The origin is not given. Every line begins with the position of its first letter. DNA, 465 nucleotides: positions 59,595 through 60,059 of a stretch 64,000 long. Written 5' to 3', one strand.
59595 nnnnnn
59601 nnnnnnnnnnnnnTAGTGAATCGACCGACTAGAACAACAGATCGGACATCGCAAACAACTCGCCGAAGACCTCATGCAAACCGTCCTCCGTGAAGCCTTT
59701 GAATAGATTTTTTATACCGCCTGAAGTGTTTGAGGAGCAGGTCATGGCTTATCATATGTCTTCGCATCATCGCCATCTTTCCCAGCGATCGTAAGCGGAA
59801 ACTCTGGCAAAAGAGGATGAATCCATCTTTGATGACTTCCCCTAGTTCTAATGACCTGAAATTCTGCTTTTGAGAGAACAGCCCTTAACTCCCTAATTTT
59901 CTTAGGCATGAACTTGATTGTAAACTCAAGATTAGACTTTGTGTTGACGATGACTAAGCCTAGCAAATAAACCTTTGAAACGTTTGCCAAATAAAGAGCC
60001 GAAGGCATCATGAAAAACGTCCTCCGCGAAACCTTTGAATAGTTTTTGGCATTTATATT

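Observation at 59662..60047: Orphan hicA-like toxin gene bracketed by ~50-bp direct repeats that each encode a 10-aa mini-ORF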

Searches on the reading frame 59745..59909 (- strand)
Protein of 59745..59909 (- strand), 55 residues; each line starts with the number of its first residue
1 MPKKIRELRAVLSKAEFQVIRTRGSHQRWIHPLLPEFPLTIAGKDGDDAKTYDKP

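Call 8: search_protein_families(library=pfam, proteins=[window:59745-59909:-], max_evalue=10)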
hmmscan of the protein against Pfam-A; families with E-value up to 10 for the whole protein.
window:59745-59909:- (55 aa): 2 families
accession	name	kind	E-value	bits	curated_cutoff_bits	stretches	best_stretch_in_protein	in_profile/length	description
PF07927.17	HicA_toxin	-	4.3e-09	36.8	27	1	6-52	2-47/58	HicA toxin of bacterial toxin-antitoxin,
PF01870.24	Hjc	-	0.034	14.5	21.1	1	6-28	4-26/93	Archaeal holliday junction resolvase (hjc)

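Call 9: search_protein_families(library=ncbifam, proteins=[window:59745-59909:-], max_evalue=10)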
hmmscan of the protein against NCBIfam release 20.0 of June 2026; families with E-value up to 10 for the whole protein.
window:59745-59909:- (55 aa): 0 families

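Call 10: find_encoding_contigs(protein=window:59745-59909:-, flank=5000, max_places=10)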
Protein window:59745-59909:- (55 aa): no gene with exactly this product is on record in the collection.

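Call 11: find_homologous_proteins(query=window:59745-59909:-)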
Query window:59745-59909:- (55 aa): 162 proteins with E <= 0.001 among 164 candidates; the best 120 are listed.
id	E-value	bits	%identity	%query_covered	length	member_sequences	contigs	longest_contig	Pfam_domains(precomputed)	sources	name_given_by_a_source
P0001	9.3e-30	118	100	100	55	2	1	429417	PF07927.18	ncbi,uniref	ncbi:type II toxin-antitoxin system HicA family toxin [Tumidithrix helvetica]|uniref:type II toxin-a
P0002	5.7e-24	100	88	95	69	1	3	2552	PF07927.18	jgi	jgi:predicted RNA binding protein YcfA (HicA-like mRNA interferase family)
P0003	8.4e-24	99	88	95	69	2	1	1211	PF07927.18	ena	-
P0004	1.1e-23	99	85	95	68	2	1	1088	PF07927.18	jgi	jgi:predicted RNA binding protein YcfA (HicA-like mRNA interferase family)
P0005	2.1e-23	98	85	95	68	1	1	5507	PF07927.18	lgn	-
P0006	2.6e-23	98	85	98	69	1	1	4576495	PF07927.18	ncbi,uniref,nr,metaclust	ncbi:type II toxin-antitoxin system HicA family toxin [Pseudanabaena sp. PCC 6802]|uniref:type II to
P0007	3.0e-23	98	87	95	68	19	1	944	PF07927.18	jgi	jgi:predicted RNA binding protein YcfA (HicA-like mRNA interferase family)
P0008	5.7e-23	97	87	95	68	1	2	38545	PF07927.18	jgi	jgi:predicted RNA binding protein YcfA (HicA-like mRNA interferase family)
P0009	8.2e-23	96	87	95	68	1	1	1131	PF07927.18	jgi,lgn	jgi:predicted RNA binding protein YcfA (HicA-like mRNA interferase family)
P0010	9.2e-23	96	87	95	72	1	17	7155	PF07927.18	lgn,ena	-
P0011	1.2e-22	96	83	95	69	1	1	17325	PF07927.18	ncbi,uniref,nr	ncbi:type II toxin-antitoxin system HicA family toxin [Merismopedia glauca]|uniref:Type II toxin-ant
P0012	2.1e-22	95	85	95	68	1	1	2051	PF07927.18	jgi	-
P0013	2.1e-22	95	85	95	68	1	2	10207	PF07927.18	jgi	jgi:predicted RNA binding protein YcfA (HicA-like mRNA interferase family)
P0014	3.0e-22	95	79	95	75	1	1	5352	PF07927.18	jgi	jgi:predicted RNA binding protein YcfA (HicA-like mRNA interferase family)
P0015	4.5e-22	94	83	95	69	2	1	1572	PF07927.18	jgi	jgi:predicted RNA binding protein YcfA (HicA-like mRNA interferase family)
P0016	5.8e-22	94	83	95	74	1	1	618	PF07927.18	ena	-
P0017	6.8e-22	93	83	95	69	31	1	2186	PF07927.18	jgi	-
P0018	9.3e-22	93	81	95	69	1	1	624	PF07927.18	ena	-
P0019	9.5e-22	93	83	95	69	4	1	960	PF07927.18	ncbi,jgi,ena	jgi:predicted RNA binding protein YcfA (HicA-like mRNA interferase family)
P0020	1.2e-21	93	85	95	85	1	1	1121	PF07927.18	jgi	-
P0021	1.9e-21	92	81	95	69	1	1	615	PF07927.18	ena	-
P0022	1.9e-21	92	81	95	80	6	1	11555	PF07927.18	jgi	jgi:predicted RNA binding protein YcfA (HicA-like mRNA interferase family)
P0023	2.6e-21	92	81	95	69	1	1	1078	PF07927.18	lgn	-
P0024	3.5e-21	91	79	95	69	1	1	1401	PF07927.18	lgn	-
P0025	3.7e-21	91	81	95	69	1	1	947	PF07927.18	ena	-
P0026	6.3e-21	90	77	95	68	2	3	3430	PF07927.18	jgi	jgi:predicted RNA binding protein YcfA (HicA-like mRNA interferase family)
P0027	2.7e-20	88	77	95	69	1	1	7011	PF07927.18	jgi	jgi:predicted RNA binding protein YcfA (HicA-like mRNA interferase family)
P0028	3.5e-20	88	77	95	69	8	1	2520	PF07927.18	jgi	jgi:predicted RNA binding protein YcfA (HicA-like mRNA interferase family)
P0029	3.8e-19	85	79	95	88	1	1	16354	PF07927.18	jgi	jgi:predicted RNA binding protein YcfA (HicA-like mRNA interferase family)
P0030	5.4e-18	81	77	95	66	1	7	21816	PF07927.18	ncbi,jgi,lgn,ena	ncbi:MAG: type II toxin-antitoxin system HicA family toxin [Pseudanabaena sp.]|jgi:predicted RNA bin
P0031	4.6e-16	75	69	95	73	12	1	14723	PF07927.18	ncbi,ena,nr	ncbi:MAG TPA: hypothetical protein DCF68_23205 [Cyanothece sp. UBA12306]|nr:hypothetical protein [Cy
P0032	8.8e-16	74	69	95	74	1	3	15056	PF07927.18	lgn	-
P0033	1.2e-15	74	69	95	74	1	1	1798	PF07927.18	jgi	jgi:predicted RNA binding protein YcfA (HicA-like mRNA interferase family)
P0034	1.5e-15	74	69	95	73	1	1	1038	PF07927.18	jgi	jgi:predicted RNA binding protein YcfA (HicA-like mRNA interferase family)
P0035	1.6e-15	73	67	95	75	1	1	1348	PF07927.18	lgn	-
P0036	1.8e-15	73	83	76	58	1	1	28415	PF07927.18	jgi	jgi:predicted RNA binding protein YcfA (HicA-like mRNA interferase family)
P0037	3.1e-15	73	71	95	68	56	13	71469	PF07927.18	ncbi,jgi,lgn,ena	jgi:hypothetical protein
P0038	3.7e-15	72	67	98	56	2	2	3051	PF07927.18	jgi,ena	jgi:predicted RNA binding protein YcfA (HicA-like mRNA interferase family)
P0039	4.3e-15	72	67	95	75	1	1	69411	PF07927.18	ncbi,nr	ncbi:MAG: type II toxin-antitoxin system HicA family toxin [Lyngbya sp.]|nr:type II toxin-antitoxin 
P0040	4.4e-15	72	67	95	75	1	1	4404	PF07927.18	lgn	-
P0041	4.4e-15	72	67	95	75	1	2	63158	PF07927.18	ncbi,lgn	ncbi:MAG: type II toxin-antitoxin system HicA family toxin [Limnoraphis robusta]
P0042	4.5e-15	72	67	95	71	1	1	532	PF07927.18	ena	-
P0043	4.5e-15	72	65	95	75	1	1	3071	PF07927.18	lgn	-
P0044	4.7e-15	72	67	95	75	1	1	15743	PF07927.18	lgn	-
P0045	5.0e-15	72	69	95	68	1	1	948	PF07927.18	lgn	-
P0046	8.5e-15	71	67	95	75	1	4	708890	PF07927.18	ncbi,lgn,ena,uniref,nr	ncbi:type II toxin-antitoxin system HicA family toxin [Lyngbya sp. PCC 8106]|uniref:type II toxin-an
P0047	8.7e-15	71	69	95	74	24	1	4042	PF07927.18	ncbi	-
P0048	9.0e-15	71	67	95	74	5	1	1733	PF07927.18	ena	-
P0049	1.0e-14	71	67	95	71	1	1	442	PF07927.18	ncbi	-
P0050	1.2e-14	71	65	95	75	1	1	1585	PF07927.18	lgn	-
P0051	1.2e-14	71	65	95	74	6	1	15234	PF07927.18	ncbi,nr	ncbi:MAG: type II toxin-antitoxin system HicA family toxin [Okeania sp. SIO3B3]|nr:type II toxin-ant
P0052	1.2e-14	71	67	95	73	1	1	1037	PF07927.18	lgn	-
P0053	1.3e-14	71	65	95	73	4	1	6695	PF07927.18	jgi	jgi:predicted RNA binding protein YcfA (HicA-like mRNA interferase family)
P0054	1.3e-14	71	67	95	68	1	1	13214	PF07927.18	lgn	-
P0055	1.3e-14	71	67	95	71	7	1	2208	PF07927.18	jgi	jgi:predicted RNA binding protein YcfA (HicA-like mRNA interferase family)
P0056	1.4e-14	71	67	95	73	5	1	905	PF07927.18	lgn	-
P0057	1.5e-14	70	67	95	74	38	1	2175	PF07927.18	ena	-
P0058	1.7e-14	70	65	95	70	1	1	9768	PF07927.18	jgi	jgi:predicted RNA binding protein YcfA (HicA-like mRNA interferase family)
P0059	1.7e-14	70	67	95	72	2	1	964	PF07927.18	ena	-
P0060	2.3e-14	70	65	95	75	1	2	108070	PF07927.18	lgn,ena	-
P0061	2.6e-14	70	67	95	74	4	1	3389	PF07927.18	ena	-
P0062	3.0e-14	70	65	95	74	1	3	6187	PF07927.18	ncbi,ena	-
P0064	3.6e-14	69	67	95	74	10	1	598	PF07927.18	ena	-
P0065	4.4e-14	69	65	95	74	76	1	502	PF07927.18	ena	-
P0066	4.7e-14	69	65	95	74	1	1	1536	PF07927.18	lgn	-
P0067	5.8e-14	69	63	95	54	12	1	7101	PF07927.18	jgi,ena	-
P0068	7.0e-14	68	65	95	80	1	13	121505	PF07927.18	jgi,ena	jgi:predicted RNA binding protein YcfA (HicA-like mRNA interferase family)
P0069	8.9e-14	68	63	95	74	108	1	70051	PF07927.18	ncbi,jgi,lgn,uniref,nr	ncbi:type II toxin-antitoxin system HicA family toxin [Microcoleus sp. CAWBG58]|jgi:predicted RNA bi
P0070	9.4e-14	68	65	95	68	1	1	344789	PF07927.18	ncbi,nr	ncbi:type II toxin-antitoxin system HicA family toxin [Synechocystis salina LEGE 06155]|nr:type II t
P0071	1.1e-13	68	63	95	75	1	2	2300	PF07927.18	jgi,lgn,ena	-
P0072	1.2e-13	68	67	95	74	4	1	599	PF07927.18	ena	-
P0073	1.3e-13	68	65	95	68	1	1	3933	PF07927.18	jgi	jgi:predicted RNA binding protein YcfA (HicA-like mRNA interferase family)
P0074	1.3e-13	68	63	95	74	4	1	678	PF07927.18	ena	-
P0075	1.3e-13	68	65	95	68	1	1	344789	PF07927.18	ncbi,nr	ncbi:type II toxin-antitoxin system HicA family toxin [Synechocystis salina LEGE 06155]|nr:type II t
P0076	1.7e-13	67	65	95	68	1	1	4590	PF07927.18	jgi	jgi:predicted RNA binding protein YcfA (HicA-like mRNA interferase family)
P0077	1.8e-13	67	65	95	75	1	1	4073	PF07927.18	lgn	-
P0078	1.9e-13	67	63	95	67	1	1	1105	PF07927.18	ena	-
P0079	2.0e-13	67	63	95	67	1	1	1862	PF07927.18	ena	-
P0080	2.3e-13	67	63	95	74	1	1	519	PF07927.18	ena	-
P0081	2.5e-13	67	63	95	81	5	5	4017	PF07927.18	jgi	jgi:predicted RNA binding protein YcfA (HicA-like mRNA interferase family)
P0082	3.3e-13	66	63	95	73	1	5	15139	PF07927.18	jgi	jgi:predicted RNA binding protein YcfA (HicA-like mRNA interferase family)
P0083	4.2e-13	66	65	95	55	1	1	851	PF07927.18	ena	-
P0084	5.6e-13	66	65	95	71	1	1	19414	PF07927.18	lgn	-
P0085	5.6e-13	66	65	95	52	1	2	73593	PF07927.18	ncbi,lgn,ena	-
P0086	6.0e-13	65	63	95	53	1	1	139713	PF07927.18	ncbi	-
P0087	6.6e-13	65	65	95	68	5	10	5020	PF07927.18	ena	-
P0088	6.6e-13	65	65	95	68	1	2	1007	PF07927.18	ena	-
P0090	1.4e-12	64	63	95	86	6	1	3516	PF07927.18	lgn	-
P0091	1.4e-12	64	63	95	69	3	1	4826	PF07927.18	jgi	-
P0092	1.8e-12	64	63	95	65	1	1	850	PF07927.18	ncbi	-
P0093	1.9e-12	64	63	95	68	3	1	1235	PF07927.18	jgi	-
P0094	1.9e-12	64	65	95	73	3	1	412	PF07927.18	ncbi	-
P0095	2.7e-12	63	63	95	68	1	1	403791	PF07927.18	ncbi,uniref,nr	ncbi:type II toxin-antitoxin system HicA family toxin [Microcoleus sp. FACHB-831]|uniref:type II tox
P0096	3.5e-12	63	63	95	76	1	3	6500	PF07927.18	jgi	-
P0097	4.7e-12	63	63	95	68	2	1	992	PF07927.18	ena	-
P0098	6.0e-12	62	62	95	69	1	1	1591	PF07927.18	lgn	-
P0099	6.1e-12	62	62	95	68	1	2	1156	PF07927.18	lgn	-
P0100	6.8e-12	62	62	95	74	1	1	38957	PF07927.18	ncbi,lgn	-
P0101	7.0e-12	62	62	95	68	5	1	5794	PF07927.18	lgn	-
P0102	7.6e-12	62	62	95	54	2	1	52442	PF07927.18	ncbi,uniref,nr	ncbi:type II toxin-antitoxin system HicA family toxin [Anabaena cylindrica UHCC 0172]|uniref:type II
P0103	8.2e-12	62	63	95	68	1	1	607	PF07927.18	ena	-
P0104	8.5e-12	62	62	95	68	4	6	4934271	PF07927.18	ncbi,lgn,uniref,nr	ncbi:hypothetical protein cce_1958 [Crocosphaera subtropica ATCC 51142]|uniref:YcfA-like protein n=1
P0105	1.4e-11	61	62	95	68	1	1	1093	PF07927.18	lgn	-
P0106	1.5e-11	61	63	95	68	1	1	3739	PF07927.18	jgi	jgi:predicted RNA binding protein YcfA (HicA-like mRNA interferase family)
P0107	2.1e-11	61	60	95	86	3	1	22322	PF07927.18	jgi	jgi:predicted RNA binding protein YcfA (HicA-like mRNA interferase family)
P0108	2.6e-11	60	60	95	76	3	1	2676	PF07927.18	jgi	-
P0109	2.8e-11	60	60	95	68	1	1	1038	PF07927.18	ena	-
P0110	3.3e-11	60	63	95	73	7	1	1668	PF07927.18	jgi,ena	jgi:predicted RNA binding protein YcfA (HicA-like mRNA interferase family)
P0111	3.5e-11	60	59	98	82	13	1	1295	PF07927.18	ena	-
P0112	3.7e-11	60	62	95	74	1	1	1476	PF07927.18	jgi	-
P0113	4.3e-11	60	63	95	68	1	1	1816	PF07927.18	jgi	jgi:predicted RNA binding protein YcfA (HicA-like mRNA interferase family)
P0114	4.5e-11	60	62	95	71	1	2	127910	PF07927.18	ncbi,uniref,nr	ncbi:type II toxin-antitoxin system HicA family toxin [Stenomitos frigidus]|uniref:Type II toxin-ant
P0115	6.6e-11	59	60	95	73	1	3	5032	PF07927.18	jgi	jgi:predicted RNA binding protein YcfA (HicA-like mRNA interferase family)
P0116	6.8e-11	59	60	95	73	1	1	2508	PF07927.18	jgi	jgi:predicted RNA binding protein YcfA (HicA-like mRNA interferase family)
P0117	6.8e-11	59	62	95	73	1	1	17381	PF07927.18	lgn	-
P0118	9.0e-11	59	60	95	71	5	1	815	PF07927.18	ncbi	-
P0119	1.0e-10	59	60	95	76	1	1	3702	PF07927.18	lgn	-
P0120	1.0e-10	58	62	95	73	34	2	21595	PF07927.18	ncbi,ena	-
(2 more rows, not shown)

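Call 13: find_encoding_contigs(protein=P0006, flank=4000, max_places=4)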
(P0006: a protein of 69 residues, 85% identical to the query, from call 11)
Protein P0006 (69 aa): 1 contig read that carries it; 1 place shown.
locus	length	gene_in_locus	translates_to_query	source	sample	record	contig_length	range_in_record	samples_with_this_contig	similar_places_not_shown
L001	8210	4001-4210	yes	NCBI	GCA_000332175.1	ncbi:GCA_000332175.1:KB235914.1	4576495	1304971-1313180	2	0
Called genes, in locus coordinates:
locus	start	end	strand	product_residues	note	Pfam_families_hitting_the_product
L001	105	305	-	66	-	PF09957:VapB_antitoxin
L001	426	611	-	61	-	-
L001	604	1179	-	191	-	PF06414:Zeta_toxin (weak), PF13671:AAA_33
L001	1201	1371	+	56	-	-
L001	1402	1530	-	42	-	-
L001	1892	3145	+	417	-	PF00872:Transposase_mut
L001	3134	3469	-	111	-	-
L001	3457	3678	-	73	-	-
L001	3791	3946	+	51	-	-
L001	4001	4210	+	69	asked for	PF07927:HicA_toxin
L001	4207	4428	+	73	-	-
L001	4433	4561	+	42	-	-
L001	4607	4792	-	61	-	-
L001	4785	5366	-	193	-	PF06414:Zeta_toxin (weak), PF13671:AAA_33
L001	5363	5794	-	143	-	PF01850:PIN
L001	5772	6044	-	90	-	-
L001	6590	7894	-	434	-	PF00128:Alpha-amylase (faint), PF07821:Alpha-amyl_C2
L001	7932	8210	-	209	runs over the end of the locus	-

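Call 14: find_encoding_contigs(protein=P0008, flank=4000, max_places=4)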
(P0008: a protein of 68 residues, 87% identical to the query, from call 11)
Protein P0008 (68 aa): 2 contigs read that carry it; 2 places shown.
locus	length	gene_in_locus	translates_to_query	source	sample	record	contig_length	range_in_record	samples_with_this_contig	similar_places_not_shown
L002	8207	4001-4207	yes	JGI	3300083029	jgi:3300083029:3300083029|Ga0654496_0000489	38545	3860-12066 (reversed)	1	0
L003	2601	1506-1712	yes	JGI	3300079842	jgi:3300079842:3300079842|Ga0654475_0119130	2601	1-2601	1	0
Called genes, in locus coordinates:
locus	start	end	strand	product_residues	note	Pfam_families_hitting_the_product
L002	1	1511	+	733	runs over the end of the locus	PF13174:TPR_6 (faint), PF13428:TPR_14 (faint), PF13432:TPR_16 (faint), PF14559:TPR_19 (faint), PF01464:SLT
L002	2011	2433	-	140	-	PF06094:GGACT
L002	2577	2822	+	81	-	-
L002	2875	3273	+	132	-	-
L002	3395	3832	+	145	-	-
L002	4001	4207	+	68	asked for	PF07927:HicA_toxin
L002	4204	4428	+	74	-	-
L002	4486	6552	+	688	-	-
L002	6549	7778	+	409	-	PF01637:ATPase_2, PF13191:AAA_16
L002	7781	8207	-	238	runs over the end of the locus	PF00480:ROK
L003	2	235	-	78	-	?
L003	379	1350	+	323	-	-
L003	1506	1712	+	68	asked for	PF07927:HicA_toxin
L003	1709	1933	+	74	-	-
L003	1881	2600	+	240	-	?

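Call 15: find_encoding_contigs(protein=P0001, flank=10000, max_places=4)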
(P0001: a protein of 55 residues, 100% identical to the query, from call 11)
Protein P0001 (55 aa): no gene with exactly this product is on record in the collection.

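Call 35: find_related_loci(query=P0006, collection=metagenome_contigs, flank=3000)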
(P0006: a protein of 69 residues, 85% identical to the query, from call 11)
Query P0006 (69 aa) in metagenome_contigs; peptide patterns used: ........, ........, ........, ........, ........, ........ (x = any residue, [..] = any of these).
600 stretches matched a pattern (row limit reached: there are more); 236 encode a relative of the query (tblastn E <= 1e-3); the best 80 are kept; 80 distinct loci.
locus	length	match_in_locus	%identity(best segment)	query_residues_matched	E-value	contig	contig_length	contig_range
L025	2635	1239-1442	85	1-68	9e-36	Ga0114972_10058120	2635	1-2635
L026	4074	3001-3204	81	1-68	6e-35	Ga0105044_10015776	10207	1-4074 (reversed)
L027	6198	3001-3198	65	1-66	8e-24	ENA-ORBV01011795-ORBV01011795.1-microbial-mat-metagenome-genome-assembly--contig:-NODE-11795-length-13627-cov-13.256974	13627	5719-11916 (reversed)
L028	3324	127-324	59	1-66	5e-22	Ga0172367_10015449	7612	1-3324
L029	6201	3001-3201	59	1-68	4e-20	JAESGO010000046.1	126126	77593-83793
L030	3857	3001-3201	57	1-68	5e-20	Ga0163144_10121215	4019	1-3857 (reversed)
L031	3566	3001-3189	59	1-64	8e-20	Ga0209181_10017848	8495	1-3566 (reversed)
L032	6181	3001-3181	83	3-62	3e-21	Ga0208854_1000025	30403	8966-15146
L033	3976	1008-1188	83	3-62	3e-21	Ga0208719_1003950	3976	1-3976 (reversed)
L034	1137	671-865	57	1-65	1e-19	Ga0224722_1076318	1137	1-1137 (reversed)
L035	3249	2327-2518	52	1-65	3e-18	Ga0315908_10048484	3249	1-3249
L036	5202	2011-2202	51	1-65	7e-18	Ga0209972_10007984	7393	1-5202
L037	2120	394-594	54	1-66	2e-17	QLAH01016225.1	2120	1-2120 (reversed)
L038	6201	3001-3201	54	1-66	3e-17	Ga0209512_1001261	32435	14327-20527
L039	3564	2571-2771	53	1-66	5e-17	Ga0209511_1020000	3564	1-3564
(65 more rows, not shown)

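Call 50: search_solved_structures(query=P0006, max_evalue=0.01, show_alignments=2)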
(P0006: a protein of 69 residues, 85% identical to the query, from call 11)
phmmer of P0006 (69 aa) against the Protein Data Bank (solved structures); distinct sequences matched with E-value up to 0.01: 0.

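Call 51: search_protein_families(library=pfam, proteins=[P0006, L001:4207-4425:+, L026:3204-3428:+], max_evalue=0.01)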
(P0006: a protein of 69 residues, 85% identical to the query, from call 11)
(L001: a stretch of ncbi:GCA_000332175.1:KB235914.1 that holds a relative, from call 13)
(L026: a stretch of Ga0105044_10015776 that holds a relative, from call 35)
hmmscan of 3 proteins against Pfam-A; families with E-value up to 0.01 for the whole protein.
P0006 (69 aa): 2 families
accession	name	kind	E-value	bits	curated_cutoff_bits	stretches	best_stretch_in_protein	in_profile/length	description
PF07927.17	HicA_toxin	-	1e-10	42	27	1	6-55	2-50/58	HicA toxin of bacterial toxin-antitoxin,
PF01870.24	Hjc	-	0.008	16.5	21.1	1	6-28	4-26/93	Archaeal holliday junction resolvase (hjc)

L001:4207-4425:+ (73 aa): 1 family
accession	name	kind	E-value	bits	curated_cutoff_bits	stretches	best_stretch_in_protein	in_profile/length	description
PF15919.11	HicB_lk_antitox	-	1.8e-05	25.3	27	1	5-71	1-62/123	HicB_like antitoxin of bacterial toxin-antitoxin system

L026:3204-3428:+ (75 aa): 1 family
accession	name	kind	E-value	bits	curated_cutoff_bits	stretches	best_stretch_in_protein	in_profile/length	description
PF15919.11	HicB_lk_antitox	-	7.5e-06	26.5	27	1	7-73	1-62/123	HicB_like antitoxin of bacterial toxin-antitoxin system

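Call 52: search_solved_structures(query=A1, max_evalue=1, show_alignments=2)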
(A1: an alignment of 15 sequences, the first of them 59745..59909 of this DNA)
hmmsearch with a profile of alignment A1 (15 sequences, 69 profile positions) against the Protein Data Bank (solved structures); distinct sequences matched with E-value up to 1: 4.
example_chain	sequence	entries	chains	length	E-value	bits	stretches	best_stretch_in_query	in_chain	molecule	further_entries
1whz_A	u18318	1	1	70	0.45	13.5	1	1-32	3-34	Hypothetical protein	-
5h02_A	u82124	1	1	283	0.69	13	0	9-44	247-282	Glycine sarcosine N-methyltransferase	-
1gef_A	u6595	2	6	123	0.84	12.7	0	6-28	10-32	HOLLIDAY JUNCTION RESOLVASE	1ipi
5gwx_A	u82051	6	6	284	0.89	12.6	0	9-44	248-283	Glycine sarcosine N-methyltransferase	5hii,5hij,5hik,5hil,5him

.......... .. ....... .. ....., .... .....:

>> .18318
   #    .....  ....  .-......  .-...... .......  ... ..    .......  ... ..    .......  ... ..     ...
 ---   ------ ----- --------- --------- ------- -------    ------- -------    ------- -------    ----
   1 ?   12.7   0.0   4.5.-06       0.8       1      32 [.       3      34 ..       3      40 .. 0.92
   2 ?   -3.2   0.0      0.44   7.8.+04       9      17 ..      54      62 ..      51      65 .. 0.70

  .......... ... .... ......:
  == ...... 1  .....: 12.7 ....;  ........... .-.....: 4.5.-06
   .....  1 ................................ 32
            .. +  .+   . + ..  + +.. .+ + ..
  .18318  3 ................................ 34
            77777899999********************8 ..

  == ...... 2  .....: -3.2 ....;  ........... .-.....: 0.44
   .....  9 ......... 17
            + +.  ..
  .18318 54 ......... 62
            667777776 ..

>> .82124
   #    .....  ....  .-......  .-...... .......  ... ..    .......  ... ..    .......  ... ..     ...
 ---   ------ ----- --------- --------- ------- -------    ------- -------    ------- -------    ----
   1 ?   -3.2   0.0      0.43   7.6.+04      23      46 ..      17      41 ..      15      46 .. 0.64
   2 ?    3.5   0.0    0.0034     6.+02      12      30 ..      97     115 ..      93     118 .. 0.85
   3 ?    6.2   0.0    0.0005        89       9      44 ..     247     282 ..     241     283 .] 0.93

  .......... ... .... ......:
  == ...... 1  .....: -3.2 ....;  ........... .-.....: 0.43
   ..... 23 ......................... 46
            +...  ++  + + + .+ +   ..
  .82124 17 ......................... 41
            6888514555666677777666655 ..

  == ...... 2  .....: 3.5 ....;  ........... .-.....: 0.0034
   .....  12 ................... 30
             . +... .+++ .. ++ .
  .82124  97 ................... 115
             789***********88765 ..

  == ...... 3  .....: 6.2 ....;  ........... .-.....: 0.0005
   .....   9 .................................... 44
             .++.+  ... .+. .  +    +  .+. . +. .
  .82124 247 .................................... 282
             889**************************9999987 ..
